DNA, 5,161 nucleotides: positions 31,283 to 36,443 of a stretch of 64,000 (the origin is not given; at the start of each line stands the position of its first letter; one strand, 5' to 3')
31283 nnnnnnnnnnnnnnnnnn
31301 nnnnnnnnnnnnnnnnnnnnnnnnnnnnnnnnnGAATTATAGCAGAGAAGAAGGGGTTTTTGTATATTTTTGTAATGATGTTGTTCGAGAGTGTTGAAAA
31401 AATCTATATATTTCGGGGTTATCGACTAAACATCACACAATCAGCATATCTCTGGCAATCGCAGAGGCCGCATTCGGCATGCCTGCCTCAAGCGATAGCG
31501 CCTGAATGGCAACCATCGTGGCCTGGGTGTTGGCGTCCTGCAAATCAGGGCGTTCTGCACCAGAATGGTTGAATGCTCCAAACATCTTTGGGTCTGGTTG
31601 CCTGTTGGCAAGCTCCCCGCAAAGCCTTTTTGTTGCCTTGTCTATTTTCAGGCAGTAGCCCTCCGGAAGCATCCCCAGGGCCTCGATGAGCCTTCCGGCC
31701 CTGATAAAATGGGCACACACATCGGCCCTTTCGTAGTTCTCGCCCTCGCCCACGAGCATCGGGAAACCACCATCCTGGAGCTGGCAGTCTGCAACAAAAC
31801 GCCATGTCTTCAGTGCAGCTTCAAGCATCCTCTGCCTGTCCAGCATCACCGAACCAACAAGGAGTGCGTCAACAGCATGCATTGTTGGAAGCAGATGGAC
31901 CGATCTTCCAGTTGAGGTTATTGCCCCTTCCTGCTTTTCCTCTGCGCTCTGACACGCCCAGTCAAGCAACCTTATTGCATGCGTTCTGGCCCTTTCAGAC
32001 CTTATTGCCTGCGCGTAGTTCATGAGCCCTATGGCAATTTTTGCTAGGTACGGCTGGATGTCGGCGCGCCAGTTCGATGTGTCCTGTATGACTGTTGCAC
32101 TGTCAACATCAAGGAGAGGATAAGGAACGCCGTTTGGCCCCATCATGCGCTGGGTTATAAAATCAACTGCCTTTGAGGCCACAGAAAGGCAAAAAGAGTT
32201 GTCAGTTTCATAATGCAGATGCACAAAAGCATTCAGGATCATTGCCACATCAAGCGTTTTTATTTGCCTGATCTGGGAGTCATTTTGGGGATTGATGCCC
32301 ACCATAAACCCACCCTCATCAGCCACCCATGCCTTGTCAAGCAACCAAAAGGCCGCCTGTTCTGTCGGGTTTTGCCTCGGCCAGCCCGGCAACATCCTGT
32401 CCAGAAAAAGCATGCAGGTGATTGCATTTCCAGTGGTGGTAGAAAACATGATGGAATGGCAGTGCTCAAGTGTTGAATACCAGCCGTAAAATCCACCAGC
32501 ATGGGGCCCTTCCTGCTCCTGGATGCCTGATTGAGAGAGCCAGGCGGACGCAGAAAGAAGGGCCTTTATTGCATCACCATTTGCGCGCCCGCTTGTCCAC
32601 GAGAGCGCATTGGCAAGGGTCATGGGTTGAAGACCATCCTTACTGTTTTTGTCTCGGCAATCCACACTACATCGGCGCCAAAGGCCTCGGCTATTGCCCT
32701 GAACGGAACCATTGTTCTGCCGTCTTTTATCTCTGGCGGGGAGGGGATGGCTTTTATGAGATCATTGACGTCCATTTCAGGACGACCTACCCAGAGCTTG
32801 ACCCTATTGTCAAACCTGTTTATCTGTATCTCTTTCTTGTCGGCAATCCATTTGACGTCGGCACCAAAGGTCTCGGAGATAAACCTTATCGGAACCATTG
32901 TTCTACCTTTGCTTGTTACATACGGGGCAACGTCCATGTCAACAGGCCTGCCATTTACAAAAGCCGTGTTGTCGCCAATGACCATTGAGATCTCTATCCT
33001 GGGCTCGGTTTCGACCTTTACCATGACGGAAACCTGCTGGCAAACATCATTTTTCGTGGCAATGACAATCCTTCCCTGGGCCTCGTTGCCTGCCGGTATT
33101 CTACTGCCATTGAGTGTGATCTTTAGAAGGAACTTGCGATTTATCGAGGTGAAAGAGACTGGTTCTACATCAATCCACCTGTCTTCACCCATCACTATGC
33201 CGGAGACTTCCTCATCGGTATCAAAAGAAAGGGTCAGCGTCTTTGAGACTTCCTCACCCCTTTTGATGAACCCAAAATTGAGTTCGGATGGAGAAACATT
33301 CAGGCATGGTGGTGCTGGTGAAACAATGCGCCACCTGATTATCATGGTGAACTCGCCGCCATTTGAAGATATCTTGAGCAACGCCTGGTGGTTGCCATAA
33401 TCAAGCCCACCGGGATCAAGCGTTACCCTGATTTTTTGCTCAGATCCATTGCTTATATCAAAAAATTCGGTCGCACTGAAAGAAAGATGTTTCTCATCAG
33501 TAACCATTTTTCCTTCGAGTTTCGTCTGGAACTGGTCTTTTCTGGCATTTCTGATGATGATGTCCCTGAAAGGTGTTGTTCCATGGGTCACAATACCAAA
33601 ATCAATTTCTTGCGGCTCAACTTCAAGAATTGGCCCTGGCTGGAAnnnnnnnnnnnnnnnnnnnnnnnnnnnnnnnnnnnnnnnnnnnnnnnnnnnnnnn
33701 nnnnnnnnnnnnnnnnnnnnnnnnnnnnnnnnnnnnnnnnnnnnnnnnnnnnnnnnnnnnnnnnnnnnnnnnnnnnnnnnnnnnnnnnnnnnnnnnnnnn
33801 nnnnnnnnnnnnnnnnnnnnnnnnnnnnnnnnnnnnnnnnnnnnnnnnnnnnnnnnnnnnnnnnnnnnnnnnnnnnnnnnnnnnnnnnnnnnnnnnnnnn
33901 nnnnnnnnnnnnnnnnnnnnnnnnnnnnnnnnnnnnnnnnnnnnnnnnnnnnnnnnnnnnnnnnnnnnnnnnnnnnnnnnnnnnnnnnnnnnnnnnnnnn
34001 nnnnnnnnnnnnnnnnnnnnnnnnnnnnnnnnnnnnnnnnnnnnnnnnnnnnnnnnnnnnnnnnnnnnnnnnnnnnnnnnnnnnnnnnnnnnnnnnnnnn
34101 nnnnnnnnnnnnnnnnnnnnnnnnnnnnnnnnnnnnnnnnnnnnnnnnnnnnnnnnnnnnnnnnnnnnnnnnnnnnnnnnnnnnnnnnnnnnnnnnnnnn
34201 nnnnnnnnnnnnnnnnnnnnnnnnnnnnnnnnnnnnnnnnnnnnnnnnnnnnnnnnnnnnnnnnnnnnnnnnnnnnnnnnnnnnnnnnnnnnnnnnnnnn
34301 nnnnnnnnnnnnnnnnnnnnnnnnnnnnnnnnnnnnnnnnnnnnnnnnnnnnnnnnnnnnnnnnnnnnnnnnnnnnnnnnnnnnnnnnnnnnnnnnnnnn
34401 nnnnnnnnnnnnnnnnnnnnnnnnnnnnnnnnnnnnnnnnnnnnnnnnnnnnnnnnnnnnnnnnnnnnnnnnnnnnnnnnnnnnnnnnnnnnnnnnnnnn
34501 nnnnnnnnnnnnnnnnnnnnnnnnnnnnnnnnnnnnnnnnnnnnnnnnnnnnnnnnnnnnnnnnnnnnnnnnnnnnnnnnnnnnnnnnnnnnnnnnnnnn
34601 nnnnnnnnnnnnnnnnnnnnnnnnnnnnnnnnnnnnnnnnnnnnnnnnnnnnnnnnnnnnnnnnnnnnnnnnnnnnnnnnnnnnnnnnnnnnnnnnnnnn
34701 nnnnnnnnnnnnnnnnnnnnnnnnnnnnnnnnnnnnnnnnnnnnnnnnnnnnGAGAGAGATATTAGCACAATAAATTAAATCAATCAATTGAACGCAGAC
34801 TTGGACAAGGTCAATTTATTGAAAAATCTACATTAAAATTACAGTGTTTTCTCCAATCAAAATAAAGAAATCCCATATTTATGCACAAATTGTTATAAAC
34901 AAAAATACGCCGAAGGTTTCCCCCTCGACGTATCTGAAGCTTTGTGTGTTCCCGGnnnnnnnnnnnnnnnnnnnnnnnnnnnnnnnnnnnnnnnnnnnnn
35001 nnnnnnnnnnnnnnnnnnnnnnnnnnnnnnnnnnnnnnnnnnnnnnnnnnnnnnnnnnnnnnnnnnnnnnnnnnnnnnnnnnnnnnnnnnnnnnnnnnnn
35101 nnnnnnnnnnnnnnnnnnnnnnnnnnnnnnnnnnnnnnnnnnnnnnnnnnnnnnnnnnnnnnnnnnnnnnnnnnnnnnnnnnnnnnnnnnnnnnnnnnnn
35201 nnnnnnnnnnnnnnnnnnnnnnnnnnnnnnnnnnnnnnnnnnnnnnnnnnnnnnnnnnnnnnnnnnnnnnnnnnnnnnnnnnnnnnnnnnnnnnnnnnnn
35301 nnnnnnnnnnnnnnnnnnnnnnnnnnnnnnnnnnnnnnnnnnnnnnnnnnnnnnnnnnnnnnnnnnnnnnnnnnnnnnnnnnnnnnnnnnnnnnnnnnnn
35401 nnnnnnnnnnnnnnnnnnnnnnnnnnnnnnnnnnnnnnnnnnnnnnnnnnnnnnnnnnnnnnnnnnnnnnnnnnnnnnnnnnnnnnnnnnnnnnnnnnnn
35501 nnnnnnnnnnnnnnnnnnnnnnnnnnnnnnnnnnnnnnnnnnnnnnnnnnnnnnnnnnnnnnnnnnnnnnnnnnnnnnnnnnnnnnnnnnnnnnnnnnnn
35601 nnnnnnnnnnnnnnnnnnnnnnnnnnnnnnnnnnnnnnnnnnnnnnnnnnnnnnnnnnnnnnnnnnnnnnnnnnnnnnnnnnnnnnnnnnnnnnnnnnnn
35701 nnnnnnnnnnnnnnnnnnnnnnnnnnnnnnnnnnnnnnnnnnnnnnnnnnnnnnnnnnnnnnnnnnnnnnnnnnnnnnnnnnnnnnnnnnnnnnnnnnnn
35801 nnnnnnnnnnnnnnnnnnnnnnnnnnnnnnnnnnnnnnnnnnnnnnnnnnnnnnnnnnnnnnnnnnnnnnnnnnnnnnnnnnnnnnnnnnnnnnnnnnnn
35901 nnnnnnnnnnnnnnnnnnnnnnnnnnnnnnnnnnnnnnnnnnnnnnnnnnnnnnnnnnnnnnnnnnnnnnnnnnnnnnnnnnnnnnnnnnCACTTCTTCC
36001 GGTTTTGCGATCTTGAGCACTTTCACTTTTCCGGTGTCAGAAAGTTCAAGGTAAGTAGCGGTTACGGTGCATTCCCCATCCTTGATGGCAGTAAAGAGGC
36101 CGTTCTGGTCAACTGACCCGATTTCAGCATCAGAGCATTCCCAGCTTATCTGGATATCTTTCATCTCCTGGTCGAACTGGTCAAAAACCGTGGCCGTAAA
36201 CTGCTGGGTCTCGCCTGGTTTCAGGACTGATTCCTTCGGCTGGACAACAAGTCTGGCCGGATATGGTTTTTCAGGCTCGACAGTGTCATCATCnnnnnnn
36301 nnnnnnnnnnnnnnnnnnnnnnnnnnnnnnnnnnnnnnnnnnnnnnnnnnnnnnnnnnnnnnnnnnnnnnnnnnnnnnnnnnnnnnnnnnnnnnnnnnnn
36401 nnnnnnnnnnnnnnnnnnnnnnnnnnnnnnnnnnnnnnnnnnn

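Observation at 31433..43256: Minus-strand block of three giant PQQ/BamB-like multi-propeller Ig-domain proteins, an embedded 62-aa ORF, and an ATGA-coupled alpha/alpha-toroid protein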

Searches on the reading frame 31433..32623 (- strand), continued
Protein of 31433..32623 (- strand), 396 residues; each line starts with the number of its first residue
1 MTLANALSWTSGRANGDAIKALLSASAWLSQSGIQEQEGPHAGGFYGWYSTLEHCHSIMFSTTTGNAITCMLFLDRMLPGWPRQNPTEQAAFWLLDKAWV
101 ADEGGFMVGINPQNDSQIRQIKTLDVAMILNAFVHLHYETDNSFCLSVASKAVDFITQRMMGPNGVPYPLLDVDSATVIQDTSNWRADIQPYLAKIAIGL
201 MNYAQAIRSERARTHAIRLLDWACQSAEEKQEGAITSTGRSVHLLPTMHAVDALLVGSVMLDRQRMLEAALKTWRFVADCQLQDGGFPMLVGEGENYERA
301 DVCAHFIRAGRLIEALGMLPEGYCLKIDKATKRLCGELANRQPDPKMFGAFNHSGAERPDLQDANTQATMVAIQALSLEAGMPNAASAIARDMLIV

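Call 71: search_protein_families(library=pfam, proteins=[P0076, P0133, P0078, P0149, P0098, P0116], max_evalue=0.00001)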
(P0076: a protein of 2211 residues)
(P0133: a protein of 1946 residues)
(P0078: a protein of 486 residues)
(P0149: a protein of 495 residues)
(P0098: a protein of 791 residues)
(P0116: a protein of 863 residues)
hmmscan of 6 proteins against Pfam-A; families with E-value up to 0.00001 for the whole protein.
P0076 (2211 aa): 16 families
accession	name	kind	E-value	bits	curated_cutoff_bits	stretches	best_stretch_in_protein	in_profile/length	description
PF02350.25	Epimerase_2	-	6.2e-90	302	30.6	1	1581-1921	9-345/347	UDP-N-acetylglucosamine 2-epimerase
PF00483.29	NTP_transferase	-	1.3e-23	84.3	21.2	1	268-559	1-232/245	Nucleotidyl transferase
PF13847.12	Methyltransf_31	-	2e-22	79.9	27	1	861-1013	1-144/145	Methyltransferase domain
PF13649.12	Methyltransf_25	-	2.2e-17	64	27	1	867-966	1-97/97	Methyltransferase domain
PF08241.18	Methyltransf_11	-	2e-14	54.4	21.2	1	868-970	1-95/95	Methyltransferase domain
PF08242.18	Methyltransf_12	-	1.3e-12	48.7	30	1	868-967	1-97/98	Methyltransferase domain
PF13489.12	Methyltransf_23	-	6.5e-12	45.9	27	1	855-1017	14-161/164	Methyltransferase domain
PF03663.20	Glyco_hydro_76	-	8.4e-10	39.1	25.9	1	1138-1282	111-249/366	Glycosyl hydrolase family 76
PF01209.24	Ubie_methyltran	-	7.4e-09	35.7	20.1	1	859-970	43-151/233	ubiE/COQ5 methyltransferase family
PF07470.19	Glyco_hydro_88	-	1.5e-08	34.5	26.6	1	1235-1363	12-120/352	Glycosyl Hydrolase Family 88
PF02353.26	CMAS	-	1.6e-07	31.4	27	1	861-972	60-166/273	Mycolic acid cyclopropane synthetase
PF02390.23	Methyltransf_4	-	2.6e-07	30.7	24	1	867-937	5-76/173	Putative methyltransferase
PF06325.19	PrmA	-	2.6e-06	27.6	22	1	855-971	153-259/296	Ribosomal protein L11 methyltransferase (PrmA)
PF06917.19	Pectate_lyase_2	-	2.8e-06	26.8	26.6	0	1250-1294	401-445/491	Periplasmic pectate lyase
PF07944.18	Beta-AFase-like_GH127_cat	-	5.5e-06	26.1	24.9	0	1185-1355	60-211/376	Beta-L-arabinofuranosidase, GH127 catalytic domain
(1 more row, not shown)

P0133 (1946 aa): 2 families
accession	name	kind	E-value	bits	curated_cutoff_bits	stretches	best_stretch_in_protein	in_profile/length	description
PF02350.25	Epimerase_2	-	3.9e-86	289.5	30.6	1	199-537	5-344/347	UDP-N-acetylglucosamine 2-epimerase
PF02780.25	Transketolase_C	-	1.3e-06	28.7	25.9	1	1102-1211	9-124/124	Transketolase, C-terminal domain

P0078 (486 aa): 0 families

P0149 (495 aa): 0 families

P0098 (791 aa): 4 families
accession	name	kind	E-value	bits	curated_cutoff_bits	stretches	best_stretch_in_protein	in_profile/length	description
PF02350.25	Epimerase_2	-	6.2e-80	269.1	30.6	1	45-384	8-346/347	UDP-N-acetylglucosamine 2-epimerase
PF07470.19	Glyco_hydro_88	-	1.2e-10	41.3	26.6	0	516-626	24-112/352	Glycosyl Hydrolase Family 88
PF07944.18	Beta-AFase-like_GH127_cat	-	1.6e-10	41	24.9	1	520-624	124-211/376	Beta-L-arabinofuranosidase, GH127 catalytic domain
PF03663.20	Glyco_hydro_76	-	4.2e-07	30.3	25.9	0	465-556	164-254/366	Glycosyl hydrolase family 76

P0116 (863 aa): 3 families
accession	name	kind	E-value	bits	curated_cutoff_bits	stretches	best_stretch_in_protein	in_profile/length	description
PF00132.30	Hexapep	-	1.5e-06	28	27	1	344-374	4-34/36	Bacterial transferase hexapeptide (six repeats)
PF25084.1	LbH_EIF2B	-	3.6e-06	27.4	54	0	345-428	7-88/105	EIF2B subunit epsilon LbH domain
PF00483.29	NTP_transferase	-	4.2e-06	27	21.2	0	36-145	24-131/245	Nucleotidyl transferase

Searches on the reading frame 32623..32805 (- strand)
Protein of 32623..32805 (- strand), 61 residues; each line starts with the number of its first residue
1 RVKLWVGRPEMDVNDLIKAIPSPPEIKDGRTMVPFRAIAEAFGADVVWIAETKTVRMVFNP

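Call 65: search_protein_families(library=pfam, proteins=[window:32623-32805:-], max_evalue=0.01)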
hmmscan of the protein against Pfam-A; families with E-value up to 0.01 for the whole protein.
window:32623-32805:- (61 aa): 1 family
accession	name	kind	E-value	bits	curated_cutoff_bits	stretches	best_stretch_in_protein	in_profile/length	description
PF07833.16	Cu_amine_oxidN1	-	5.4e-14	52.5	24.2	1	2-56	53-107/108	Copper amine oxidase N-terminal domain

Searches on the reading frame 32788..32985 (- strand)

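Call 65: search_protein_families(library=pfam, proteins=[window:32788-32985:-], max_evalue=0.01)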
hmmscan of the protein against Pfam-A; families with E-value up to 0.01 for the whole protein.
window:32788-32985:- (66 aa): 1 family
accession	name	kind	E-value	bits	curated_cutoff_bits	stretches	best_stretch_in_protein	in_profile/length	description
PF07833.16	Cu_amine_oxidN1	-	3.9e-17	62.6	24.2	1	1-55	55-108/108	Copper amine oxidase N-terminal domain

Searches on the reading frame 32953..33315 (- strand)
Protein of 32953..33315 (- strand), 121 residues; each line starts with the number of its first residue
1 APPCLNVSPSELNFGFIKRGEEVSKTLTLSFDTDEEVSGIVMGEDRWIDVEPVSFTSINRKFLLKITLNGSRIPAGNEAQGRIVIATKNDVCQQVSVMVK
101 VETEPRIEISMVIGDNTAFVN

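Call 65: search_protein_families(library=pfam, proteins=[window:32953-33315:-], max_evalue=0.01)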
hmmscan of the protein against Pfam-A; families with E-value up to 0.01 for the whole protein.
window:32953-33315:- (121 aa): 1 family
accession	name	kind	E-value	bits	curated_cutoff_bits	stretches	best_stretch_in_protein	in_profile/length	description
PF18984.5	DUF5717_N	-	3.3e-05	22.4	25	1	3-119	18-130/875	Family of unknown function (DUF5717)N-terminal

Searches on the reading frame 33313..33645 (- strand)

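Call 65: search_protein_families(library=pfam, proteins=[window:33313-33645:-], max_evalue=0.01)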
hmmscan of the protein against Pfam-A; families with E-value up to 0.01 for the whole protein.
window:33313-33645:- (111 aa): 4 families
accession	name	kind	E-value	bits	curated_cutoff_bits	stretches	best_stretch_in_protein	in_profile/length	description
PF15780.11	ASH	-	4.4e-07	30.4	27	1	12-96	12-92/98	Abnormal spindle-like microcephaly-assoc'd, ASPM-SPD-2-Hydin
PF22544.2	HYDIN_VesB_CFA65-like_Ig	-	5.3e-06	27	25.5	1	5-98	1-91/100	HYDIN/CFA65/VesB-like, Ig-like domain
PF14874.12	PapD-like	-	5.6e-05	23.7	27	1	5-107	2-101/102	Flagellar-associated PapD-like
PF22073.2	Cep192_D4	-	0.0025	18.4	35.5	1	5-93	2-93/112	Cep192 domain 4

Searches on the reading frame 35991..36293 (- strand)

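Call 65: search_protein_families(library=pfam, proteins=[window:35991-36293:-], max_evalue=0.01)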
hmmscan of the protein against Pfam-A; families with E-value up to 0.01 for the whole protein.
window:35991-36293:- (101 aa): 3 families
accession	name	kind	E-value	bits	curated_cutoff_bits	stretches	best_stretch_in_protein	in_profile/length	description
PF02368.24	Big_2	-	3.5e-11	43.3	22.8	1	17-81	7-68/79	Bacterial Ig-like domain (group 2)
PF02369.22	Big_1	-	0.0002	21.8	34.9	1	25-80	14-67/93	Bacterial Ig-like domain (group 1)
PF00801.26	PKD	-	0.0084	16.5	23.5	0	15-80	2-64/80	PKD domain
